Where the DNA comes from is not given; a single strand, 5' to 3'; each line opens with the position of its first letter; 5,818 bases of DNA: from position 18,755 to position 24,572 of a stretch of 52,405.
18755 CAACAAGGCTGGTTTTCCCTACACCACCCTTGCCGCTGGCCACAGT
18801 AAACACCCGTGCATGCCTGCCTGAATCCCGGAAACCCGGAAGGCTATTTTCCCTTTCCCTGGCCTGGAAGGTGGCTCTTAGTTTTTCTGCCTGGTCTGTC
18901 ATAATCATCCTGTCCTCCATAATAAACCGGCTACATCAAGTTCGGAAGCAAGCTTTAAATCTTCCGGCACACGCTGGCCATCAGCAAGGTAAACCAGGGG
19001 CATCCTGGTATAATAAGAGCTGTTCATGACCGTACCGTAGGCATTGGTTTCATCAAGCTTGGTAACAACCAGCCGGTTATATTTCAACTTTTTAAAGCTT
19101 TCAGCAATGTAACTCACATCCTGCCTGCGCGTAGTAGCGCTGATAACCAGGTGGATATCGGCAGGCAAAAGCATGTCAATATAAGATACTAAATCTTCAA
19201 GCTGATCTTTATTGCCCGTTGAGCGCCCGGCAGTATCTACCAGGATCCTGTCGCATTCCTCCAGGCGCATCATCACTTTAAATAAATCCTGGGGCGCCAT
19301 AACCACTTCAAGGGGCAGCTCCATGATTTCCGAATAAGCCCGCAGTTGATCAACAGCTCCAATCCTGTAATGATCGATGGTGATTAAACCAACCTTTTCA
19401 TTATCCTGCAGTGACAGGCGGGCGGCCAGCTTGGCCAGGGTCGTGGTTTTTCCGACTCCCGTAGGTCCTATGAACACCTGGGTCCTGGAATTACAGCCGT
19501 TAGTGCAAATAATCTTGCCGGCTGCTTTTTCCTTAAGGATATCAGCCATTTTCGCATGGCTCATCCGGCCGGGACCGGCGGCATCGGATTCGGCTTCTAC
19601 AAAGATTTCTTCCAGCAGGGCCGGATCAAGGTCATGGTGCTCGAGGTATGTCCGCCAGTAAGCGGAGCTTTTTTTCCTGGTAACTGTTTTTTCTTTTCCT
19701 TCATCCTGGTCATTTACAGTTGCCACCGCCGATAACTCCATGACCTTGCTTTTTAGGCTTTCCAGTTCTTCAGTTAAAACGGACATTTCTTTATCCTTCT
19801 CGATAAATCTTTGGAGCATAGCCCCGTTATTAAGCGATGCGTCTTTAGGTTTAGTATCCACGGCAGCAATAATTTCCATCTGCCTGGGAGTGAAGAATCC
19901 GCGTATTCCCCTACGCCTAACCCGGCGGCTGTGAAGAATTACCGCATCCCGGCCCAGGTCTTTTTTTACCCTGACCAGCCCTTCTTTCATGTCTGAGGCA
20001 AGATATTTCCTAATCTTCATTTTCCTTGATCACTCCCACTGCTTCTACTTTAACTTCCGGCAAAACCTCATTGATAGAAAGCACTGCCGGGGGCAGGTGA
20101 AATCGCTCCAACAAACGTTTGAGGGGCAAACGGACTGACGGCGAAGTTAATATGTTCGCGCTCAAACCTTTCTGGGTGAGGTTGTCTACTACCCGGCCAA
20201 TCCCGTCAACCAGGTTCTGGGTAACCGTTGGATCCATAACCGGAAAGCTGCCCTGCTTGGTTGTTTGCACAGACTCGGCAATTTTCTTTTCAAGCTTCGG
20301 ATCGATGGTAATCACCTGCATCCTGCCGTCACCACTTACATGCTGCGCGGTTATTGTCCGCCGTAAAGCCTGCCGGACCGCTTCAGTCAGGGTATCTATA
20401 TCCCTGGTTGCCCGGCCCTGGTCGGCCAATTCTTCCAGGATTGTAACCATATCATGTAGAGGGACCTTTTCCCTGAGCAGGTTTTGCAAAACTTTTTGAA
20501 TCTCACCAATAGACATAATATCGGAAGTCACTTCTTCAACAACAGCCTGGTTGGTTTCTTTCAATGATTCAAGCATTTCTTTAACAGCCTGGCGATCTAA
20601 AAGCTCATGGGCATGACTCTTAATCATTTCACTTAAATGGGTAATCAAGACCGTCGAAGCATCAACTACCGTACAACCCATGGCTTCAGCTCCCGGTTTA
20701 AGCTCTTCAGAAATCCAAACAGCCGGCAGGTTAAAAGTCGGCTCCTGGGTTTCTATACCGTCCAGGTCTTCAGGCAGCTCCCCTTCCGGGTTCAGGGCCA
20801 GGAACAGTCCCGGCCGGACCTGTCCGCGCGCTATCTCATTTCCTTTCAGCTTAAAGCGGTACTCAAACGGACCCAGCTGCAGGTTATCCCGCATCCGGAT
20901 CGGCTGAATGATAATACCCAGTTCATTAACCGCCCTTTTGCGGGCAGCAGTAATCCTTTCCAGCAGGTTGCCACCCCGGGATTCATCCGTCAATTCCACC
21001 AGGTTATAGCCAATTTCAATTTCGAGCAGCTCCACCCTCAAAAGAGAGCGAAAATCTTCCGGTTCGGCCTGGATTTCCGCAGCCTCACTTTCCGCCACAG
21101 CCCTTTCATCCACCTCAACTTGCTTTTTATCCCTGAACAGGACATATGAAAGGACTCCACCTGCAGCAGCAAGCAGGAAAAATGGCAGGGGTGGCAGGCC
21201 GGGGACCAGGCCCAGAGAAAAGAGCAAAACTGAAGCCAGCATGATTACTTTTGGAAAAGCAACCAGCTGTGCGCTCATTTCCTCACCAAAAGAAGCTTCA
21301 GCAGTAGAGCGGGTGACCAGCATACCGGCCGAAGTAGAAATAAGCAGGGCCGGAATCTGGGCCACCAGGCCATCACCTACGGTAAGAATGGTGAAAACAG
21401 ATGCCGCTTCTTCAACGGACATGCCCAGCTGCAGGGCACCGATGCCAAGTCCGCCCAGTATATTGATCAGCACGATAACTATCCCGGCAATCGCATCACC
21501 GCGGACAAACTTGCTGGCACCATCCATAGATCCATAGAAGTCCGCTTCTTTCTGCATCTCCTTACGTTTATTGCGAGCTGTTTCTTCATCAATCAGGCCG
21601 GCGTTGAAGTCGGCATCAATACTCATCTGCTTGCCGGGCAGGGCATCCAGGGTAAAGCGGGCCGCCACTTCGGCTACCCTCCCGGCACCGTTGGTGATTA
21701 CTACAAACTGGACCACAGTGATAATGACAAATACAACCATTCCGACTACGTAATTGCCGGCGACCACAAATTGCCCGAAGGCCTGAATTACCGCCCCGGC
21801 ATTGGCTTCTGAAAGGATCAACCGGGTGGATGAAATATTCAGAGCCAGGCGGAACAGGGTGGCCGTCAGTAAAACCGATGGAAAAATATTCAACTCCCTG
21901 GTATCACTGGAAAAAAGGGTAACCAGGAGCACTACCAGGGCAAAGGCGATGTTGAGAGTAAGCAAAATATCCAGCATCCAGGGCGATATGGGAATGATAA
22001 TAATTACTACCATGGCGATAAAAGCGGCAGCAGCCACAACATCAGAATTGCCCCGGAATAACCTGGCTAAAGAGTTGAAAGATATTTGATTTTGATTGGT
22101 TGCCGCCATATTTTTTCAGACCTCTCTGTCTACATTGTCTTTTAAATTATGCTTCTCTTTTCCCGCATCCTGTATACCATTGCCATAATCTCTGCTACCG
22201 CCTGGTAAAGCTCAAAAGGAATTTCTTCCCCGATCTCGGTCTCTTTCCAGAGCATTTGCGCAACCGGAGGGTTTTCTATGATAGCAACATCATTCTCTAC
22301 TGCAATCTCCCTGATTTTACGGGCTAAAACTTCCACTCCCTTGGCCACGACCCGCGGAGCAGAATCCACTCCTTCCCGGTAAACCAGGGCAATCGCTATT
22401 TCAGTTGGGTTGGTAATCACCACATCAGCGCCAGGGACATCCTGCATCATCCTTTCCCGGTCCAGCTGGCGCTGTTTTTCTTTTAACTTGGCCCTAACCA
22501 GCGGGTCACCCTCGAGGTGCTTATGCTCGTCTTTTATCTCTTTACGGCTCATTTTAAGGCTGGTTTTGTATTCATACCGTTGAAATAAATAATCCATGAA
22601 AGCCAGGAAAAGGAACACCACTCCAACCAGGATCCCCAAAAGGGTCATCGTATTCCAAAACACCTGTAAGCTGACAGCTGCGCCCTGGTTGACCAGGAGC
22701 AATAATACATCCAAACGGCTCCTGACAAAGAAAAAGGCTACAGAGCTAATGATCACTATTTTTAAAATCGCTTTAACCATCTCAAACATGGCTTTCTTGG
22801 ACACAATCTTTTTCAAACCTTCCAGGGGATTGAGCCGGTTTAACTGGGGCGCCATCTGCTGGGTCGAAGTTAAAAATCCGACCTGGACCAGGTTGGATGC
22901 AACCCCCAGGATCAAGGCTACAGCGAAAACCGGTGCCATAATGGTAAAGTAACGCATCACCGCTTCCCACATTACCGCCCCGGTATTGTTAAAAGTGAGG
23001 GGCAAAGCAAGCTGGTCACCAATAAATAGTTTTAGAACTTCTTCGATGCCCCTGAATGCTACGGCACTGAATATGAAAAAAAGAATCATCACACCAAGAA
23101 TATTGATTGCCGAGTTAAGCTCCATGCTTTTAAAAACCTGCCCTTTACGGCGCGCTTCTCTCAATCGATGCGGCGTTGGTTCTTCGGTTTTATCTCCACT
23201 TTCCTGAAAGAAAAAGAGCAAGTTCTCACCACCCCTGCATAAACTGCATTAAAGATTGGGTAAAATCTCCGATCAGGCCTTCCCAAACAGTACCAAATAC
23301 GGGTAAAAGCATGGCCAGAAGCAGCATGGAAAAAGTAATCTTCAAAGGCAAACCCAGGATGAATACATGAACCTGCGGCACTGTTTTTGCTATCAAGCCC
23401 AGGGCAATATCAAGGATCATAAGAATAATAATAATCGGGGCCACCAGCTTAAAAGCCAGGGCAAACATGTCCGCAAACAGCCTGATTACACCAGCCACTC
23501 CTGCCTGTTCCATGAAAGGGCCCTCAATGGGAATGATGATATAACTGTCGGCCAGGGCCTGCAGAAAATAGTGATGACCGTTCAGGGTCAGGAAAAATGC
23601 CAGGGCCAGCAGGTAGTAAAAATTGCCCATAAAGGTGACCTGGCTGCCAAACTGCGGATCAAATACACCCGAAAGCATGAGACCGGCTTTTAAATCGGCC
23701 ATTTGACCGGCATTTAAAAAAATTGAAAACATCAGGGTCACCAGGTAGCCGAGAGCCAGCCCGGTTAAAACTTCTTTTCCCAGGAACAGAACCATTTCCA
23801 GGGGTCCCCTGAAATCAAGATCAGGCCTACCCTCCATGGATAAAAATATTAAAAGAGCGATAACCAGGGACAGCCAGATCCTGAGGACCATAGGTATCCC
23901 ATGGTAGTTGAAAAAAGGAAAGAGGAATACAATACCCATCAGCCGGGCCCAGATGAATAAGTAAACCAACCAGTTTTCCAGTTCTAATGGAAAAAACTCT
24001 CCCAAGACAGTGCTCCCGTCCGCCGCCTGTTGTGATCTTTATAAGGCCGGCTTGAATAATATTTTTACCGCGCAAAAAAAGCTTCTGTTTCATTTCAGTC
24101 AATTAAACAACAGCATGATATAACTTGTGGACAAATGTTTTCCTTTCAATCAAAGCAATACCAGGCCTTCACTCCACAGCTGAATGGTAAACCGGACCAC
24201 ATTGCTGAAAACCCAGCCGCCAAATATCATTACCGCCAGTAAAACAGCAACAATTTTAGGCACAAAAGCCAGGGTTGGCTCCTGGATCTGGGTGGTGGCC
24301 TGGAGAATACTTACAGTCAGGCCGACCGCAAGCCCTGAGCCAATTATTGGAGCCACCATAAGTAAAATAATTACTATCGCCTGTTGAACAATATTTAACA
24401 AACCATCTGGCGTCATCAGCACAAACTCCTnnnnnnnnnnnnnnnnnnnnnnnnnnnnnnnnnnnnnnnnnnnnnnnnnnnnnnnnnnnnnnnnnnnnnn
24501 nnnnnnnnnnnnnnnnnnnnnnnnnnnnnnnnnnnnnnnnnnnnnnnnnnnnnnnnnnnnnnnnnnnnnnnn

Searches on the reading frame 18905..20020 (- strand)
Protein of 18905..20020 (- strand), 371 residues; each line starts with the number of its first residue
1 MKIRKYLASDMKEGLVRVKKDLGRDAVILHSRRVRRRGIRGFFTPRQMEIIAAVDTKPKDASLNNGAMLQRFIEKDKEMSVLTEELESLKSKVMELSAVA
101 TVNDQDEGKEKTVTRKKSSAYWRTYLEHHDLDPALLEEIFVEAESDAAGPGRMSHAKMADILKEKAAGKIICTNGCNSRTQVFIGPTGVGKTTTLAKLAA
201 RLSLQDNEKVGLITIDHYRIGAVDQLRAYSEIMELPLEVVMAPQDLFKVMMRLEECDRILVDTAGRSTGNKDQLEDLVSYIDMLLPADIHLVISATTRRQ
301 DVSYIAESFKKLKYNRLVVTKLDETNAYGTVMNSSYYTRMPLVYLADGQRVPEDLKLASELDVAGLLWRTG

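Call 23: search_protein_families(library=pfam, proteins=[window:18905-20020:-], max_evalue=0.001)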
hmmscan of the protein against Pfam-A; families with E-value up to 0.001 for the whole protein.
window:18905-20020:- (371 aa): 3 families
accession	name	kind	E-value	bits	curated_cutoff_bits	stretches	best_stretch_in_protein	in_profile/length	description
PF00448.28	SRP54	-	6.5e-39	134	22.7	1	181-361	4-188/196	SRP54-type protein, GTPase domain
PF00004.35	AAA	-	0.00073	20.4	21.2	0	182-301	2-113/131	ATPase family associated with various cellular activities (AAA)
PF13401.12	AAA_22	-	0.0008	20.2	27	0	182-239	9-64/130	AAA domain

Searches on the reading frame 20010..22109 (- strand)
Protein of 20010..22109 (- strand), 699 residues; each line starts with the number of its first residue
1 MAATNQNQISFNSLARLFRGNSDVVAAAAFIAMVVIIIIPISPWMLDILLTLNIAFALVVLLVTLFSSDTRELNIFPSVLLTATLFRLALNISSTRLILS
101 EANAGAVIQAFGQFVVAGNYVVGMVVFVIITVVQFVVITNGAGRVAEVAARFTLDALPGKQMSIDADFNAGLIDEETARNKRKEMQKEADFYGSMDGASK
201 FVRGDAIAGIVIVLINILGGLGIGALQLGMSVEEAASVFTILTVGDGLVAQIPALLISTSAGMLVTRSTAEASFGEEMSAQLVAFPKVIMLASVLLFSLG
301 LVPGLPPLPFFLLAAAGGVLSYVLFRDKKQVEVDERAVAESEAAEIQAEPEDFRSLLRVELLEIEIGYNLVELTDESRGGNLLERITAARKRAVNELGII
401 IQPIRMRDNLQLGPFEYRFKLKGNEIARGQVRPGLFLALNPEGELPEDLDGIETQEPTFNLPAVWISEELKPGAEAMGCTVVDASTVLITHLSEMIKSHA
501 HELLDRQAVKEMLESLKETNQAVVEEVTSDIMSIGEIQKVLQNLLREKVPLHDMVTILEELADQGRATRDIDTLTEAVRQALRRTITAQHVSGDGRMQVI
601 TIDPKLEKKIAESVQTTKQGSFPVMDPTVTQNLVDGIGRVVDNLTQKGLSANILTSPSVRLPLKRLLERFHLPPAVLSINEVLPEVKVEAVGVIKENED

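Call 23: search_protein_families(library=pfam, proteins=[window:20010-22109:-], max_evalue=0.001)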
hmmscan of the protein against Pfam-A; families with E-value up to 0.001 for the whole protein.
window:20010-22109:- (699 aa): 1 family
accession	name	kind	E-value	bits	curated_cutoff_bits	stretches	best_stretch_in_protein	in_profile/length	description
PF00771.25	FHIPEP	-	2.7e-258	859.3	29.1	1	33-686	1-656/657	FHIPEP family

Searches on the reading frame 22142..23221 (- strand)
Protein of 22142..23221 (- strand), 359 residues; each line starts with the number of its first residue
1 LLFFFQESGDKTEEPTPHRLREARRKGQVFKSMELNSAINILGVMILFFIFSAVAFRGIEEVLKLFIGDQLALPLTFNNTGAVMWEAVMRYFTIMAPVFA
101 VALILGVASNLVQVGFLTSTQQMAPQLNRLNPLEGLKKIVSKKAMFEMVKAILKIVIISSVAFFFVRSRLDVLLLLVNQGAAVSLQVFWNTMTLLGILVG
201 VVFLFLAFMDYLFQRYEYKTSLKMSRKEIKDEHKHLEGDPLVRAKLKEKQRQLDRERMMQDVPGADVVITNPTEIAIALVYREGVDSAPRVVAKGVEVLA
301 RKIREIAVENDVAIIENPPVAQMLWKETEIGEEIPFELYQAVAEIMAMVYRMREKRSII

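Call 23: search_protein_families(library=pfam, proteins=[window:22142-23221:-], max_evalue=0.001)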
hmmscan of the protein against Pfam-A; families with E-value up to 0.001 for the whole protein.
window:22142-23221:- (359 aa): 1 family
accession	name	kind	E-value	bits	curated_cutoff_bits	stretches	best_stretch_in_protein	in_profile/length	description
PF01312.24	Bac_export_2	-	1.2e-117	393.3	24.4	1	10-349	2-335/335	FlhB HrpN YscU SpaS Family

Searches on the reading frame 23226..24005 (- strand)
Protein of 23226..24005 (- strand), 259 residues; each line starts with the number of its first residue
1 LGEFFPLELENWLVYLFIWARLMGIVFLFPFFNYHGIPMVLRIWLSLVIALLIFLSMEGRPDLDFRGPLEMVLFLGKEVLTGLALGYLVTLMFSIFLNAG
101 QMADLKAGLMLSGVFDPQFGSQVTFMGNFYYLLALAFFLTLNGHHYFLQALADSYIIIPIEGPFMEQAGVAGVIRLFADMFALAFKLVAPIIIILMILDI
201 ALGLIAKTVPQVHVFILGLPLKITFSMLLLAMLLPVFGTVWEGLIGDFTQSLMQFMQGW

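Call 23: search_protein_families(library=pfam, proteins=[window:23226-24005:-], max_evalue=0.001)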
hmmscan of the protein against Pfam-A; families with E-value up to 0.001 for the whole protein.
window:23226-24005:- (259 aa): 1 family
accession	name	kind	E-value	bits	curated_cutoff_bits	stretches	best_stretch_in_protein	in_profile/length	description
PF01311.25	Bac_export_1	-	7.2e-61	206.2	27.8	1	14-245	3-227/230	Bacterial export proteins, family 1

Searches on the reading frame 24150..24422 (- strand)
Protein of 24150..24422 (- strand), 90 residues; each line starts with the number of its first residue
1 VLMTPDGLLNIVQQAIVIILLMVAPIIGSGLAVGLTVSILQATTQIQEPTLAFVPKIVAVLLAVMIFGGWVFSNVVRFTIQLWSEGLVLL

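Call 23: search_protein_families(library=pfam, proteins=[window:24150-24422:-], max_evalue=0.001)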
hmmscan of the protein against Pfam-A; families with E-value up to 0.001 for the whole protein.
window:24150-24422:- (90 aa): 1 family
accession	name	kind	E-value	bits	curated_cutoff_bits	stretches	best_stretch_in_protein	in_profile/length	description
PF01313.24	Bac_export_3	-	1.3e-26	92.7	25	1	9-79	3-73/74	Bacterial export proteins, family 3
